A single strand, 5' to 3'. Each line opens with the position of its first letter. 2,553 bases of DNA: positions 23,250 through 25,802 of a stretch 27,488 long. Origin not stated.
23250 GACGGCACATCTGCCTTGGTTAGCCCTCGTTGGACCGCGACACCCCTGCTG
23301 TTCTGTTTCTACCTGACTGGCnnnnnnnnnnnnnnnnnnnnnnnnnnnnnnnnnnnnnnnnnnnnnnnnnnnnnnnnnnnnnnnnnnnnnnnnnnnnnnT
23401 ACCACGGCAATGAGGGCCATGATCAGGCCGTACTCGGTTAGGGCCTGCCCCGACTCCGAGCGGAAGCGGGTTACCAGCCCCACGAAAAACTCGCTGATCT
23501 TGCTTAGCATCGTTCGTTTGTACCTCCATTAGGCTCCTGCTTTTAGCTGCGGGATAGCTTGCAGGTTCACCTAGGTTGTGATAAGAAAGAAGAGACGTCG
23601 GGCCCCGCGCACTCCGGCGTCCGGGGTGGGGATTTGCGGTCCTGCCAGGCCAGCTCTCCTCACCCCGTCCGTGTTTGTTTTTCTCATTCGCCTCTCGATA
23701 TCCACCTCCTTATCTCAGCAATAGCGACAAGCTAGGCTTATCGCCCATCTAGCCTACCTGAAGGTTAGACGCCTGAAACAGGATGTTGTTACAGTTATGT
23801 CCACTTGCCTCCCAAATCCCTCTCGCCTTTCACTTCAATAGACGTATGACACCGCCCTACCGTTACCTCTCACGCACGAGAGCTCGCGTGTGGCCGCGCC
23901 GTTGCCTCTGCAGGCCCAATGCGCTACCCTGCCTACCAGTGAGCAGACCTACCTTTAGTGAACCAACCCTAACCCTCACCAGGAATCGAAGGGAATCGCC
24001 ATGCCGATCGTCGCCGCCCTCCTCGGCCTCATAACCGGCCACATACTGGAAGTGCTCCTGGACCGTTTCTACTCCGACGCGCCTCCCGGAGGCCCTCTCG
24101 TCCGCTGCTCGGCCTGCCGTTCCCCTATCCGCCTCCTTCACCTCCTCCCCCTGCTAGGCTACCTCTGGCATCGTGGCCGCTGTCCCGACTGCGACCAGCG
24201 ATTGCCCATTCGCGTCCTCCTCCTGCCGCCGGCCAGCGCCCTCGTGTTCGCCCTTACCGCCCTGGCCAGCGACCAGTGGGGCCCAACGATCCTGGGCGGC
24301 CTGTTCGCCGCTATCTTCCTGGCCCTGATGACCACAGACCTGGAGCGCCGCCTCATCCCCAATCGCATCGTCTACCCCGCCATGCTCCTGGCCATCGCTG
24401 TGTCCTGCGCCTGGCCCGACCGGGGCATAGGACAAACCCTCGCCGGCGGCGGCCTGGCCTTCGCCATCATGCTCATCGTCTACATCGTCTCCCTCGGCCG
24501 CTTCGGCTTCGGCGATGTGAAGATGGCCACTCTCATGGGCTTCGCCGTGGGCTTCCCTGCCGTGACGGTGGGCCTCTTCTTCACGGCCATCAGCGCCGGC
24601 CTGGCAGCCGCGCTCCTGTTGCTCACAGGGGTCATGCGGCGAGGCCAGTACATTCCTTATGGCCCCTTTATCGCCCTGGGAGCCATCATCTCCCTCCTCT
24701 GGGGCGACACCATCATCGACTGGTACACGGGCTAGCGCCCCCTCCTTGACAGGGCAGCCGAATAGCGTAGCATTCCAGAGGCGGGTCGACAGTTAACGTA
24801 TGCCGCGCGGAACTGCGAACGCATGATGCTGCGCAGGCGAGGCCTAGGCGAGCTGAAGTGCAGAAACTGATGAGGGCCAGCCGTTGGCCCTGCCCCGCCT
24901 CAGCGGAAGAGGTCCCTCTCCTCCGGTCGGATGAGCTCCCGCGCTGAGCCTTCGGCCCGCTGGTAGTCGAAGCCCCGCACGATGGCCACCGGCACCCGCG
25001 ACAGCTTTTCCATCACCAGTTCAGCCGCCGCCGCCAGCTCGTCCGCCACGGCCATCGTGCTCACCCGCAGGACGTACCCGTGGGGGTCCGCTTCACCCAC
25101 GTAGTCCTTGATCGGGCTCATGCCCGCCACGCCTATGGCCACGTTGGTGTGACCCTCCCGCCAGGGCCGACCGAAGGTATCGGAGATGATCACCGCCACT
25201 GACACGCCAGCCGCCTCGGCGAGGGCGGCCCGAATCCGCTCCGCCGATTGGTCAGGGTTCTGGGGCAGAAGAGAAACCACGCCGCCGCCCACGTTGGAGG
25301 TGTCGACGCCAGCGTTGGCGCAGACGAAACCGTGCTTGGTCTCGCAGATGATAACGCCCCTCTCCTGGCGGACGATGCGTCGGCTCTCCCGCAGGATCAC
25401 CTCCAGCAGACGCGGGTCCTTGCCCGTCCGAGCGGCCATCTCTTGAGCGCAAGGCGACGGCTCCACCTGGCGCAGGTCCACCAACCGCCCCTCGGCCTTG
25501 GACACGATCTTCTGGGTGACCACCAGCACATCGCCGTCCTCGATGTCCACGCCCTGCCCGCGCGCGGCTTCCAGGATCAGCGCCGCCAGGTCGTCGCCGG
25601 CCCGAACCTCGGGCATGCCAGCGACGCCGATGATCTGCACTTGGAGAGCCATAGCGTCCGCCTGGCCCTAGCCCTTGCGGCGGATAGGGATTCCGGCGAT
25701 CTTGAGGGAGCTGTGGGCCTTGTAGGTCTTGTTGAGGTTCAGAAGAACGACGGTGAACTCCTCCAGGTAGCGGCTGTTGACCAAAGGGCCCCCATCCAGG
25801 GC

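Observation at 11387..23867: Candidate undescribed 'double-decoy' regulatory system controlling a Tad pilus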

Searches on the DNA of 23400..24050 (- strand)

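Call 43: search_rna_families(source=window, start=23400, end=24050, threshold=evalue, max_evalue=10, show_alignments=3)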
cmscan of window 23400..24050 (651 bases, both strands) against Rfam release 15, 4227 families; matches with E-value up to 10: 2.
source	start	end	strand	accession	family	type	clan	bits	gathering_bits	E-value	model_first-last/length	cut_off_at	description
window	23615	23692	-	RF01298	snoU25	Gene; snRNA; snoRNA; CD-box;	-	14.2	50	7.4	1-69/69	no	Small nucleolar RNA U25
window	23601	23686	-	RF02158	NPPA-AS1_3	Gene; lncRNA;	-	11.3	55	7.5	1-108/108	no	NPPA antisense RNA 1 conserved region 3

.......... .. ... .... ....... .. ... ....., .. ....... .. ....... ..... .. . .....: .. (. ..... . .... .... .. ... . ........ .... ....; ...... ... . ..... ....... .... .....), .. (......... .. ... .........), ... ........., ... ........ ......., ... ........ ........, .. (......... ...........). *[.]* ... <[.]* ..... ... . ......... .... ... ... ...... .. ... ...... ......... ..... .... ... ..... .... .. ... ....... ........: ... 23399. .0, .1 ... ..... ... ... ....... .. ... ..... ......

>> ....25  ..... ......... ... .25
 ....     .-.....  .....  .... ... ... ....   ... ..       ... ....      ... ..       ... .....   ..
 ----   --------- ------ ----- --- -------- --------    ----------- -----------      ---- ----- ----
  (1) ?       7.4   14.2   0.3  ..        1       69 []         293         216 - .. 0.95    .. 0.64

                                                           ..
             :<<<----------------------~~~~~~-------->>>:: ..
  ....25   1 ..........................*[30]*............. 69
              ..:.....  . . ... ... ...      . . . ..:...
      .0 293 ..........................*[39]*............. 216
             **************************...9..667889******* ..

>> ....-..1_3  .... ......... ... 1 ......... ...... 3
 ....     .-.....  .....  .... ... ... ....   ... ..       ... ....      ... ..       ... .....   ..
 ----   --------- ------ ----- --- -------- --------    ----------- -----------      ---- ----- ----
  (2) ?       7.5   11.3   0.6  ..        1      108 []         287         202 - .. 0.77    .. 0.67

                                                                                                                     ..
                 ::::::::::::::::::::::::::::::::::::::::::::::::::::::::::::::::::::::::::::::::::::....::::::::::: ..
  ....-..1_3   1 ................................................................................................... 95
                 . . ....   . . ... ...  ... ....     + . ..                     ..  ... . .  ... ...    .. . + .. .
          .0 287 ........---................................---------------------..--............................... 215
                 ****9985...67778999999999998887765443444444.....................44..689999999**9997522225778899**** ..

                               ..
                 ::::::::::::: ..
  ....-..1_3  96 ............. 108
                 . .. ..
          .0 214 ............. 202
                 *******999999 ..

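Call 49: build_rna_model(alignment_id=A5)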
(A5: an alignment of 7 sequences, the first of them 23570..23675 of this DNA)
Model R1 built from alignment A5 (7 sequences, 106 columns); structure: RNAalifold consensus.
model positions 106; base pairs 27; branch points 1; effective number of sequences 0.82; information 0.591 bits per position. Calibrated on 0.2 Mb of random sequence (short: E-values are rough).
structure used (alignment columns):
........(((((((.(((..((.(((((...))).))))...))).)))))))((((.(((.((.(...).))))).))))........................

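Call 50: search_with_rna_model(model_id=R1, sources=[window, L001, L002, L003, L005, L006, L007, L009, L010, L013, L015, L016, L017, L018, L019, L020, L021, L022, L024, L025, L026, L027, L030, L031, L032, L033, L034, L036, L037, L038, L039, L040, L041, L042, L043, L045, L046, L047, L048, L050, L056], max_evalue=1, show_alignments=0)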
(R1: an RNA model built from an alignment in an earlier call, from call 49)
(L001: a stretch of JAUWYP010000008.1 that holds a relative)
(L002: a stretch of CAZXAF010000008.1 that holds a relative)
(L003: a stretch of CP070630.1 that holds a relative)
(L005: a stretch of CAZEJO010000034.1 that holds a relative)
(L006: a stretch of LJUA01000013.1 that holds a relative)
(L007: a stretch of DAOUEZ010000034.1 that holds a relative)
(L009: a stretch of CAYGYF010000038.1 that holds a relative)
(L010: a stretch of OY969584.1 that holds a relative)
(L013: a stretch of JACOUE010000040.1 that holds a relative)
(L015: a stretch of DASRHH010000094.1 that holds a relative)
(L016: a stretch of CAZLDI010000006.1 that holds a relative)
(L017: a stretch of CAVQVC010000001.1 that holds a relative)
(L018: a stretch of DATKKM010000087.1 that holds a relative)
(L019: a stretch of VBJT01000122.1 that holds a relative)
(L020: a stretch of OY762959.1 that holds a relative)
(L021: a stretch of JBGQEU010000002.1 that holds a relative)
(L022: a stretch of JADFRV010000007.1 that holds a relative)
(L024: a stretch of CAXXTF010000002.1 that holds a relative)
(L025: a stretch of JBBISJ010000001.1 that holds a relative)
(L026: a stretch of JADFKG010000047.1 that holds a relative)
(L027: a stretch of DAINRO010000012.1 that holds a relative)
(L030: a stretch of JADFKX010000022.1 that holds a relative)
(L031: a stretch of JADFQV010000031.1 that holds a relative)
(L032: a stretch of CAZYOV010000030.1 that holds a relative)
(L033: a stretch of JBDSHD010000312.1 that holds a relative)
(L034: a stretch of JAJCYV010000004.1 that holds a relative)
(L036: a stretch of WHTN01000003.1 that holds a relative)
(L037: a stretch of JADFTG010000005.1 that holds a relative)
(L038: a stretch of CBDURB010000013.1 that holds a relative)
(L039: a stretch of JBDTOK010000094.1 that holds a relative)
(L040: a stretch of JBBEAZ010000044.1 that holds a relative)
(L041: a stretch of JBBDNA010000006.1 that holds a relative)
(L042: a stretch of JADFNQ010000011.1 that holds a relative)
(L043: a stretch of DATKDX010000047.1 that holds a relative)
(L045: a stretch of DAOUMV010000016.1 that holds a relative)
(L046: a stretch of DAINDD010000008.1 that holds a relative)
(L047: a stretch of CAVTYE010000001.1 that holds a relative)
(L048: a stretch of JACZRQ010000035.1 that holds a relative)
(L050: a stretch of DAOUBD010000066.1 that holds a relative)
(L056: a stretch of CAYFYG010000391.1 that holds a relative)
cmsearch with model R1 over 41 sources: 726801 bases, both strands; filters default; matches with E-value up to 1: 14.
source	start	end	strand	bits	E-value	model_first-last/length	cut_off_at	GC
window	23570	23675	-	133.1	4.4e-42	1-106/106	no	0.65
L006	544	649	+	132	1e-41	1-106/106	no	0.66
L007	342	447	+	131.7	1.4e-41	1-106/106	no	0.65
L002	115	220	+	130.3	4.2e-41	1-106/106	no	0.66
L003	769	874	+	128.5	1.7e-40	1-106/106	no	0.62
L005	124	229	+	127.1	5.2e-40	1-106/106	no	0.62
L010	113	218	+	119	3.2e-37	1-106/106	no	0.69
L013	1314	1407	+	24.8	7.2e-05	1-106/106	no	0.63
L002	95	176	-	16.6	0.048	1-106/106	no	0.66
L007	350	395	-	16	0.075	9-54/106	no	0.72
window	23622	23667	+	15.8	0.093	9-54/106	no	0.72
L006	519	605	-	15.5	0.12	1-106/106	no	0.66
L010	121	166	-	14.9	0.18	9-54/106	no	0.78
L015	1958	1976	+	13.9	0.4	22-40/106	no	0.79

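Call 51: search_with_rna_model(model_id=R1, source=L013, start=1100, end=1500, max_evalue=1, show_alignments=1)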
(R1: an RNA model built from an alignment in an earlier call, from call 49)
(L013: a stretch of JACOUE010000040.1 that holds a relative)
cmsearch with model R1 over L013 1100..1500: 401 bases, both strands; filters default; matches with E-value up to 1: 1.
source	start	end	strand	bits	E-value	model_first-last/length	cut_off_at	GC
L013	1314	1407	+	24.8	3.9e-08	1-106/106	no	0.63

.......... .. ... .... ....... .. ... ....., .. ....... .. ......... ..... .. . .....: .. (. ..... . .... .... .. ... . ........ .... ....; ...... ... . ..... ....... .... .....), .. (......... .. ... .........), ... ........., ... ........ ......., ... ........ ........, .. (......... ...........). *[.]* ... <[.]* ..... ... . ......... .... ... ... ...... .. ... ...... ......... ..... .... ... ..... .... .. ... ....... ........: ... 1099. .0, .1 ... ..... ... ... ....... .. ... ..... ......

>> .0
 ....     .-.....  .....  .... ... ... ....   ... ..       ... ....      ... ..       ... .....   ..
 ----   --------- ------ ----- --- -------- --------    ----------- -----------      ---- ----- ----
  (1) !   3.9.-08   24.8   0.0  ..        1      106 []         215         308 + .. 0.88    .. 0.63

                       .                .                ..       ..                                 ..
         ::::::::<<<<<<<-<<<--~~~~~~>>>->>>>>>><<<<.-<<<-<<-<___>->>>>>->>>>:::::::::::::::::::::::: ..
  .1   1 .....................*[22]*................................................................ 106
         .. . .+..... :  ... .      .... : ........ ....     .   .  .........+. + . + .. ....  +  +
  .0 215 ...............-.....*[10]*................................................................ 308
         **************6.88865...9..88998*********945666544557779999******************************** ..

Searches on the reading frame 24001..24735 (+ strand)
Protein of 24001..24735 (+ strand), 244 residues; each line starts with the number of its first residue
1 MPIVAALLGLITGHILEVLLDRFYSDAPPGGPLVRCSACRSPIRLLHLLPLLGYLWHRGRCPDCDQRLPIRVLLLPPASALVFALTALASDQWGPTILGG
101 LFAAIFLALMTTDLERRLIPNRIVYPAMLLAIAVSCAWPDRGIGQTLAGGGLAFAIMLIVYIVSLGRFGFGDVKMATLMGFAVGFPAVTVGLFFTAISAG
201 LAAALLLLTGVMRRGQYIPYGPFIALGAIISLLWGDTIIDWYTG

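Call 85: search_protein_families(library=pfam, max_evalue=0.00001, proteins=[window:24001-24735:+])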
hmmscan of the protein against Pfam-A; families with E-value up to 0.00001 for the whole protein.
window:24001-24735:+ (244 aa): 2 families
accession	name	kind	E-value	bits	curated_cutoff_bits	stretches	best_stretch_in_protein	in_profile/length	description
PF01478.23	Peptidase_A24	-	4.8e-14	53.1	26.5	1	101-201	2-101/104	Type IV leader peptidase family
PF06750.18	A24_N_bact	-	7.7e-13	48.8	23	1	7-88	1-82/84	Bacterial Peptidase A24 N-terminal domain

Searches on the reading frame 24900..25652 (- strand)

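Call 85: search_protein_families(library=pfam, max_evalue=0.00001, proteins=[window:24900-25652:-])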
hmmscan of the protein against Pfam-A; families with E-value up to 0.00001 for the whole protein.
window:24900-25652:- (250 aa): 1 family
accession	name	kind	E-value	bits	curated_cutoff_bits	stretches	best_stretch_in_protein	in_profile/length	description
PF01996.21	F420_ligase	-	4.1e-79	265.5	25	1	13-227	4-218/218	F420-0:Gamma-glutamyl ligase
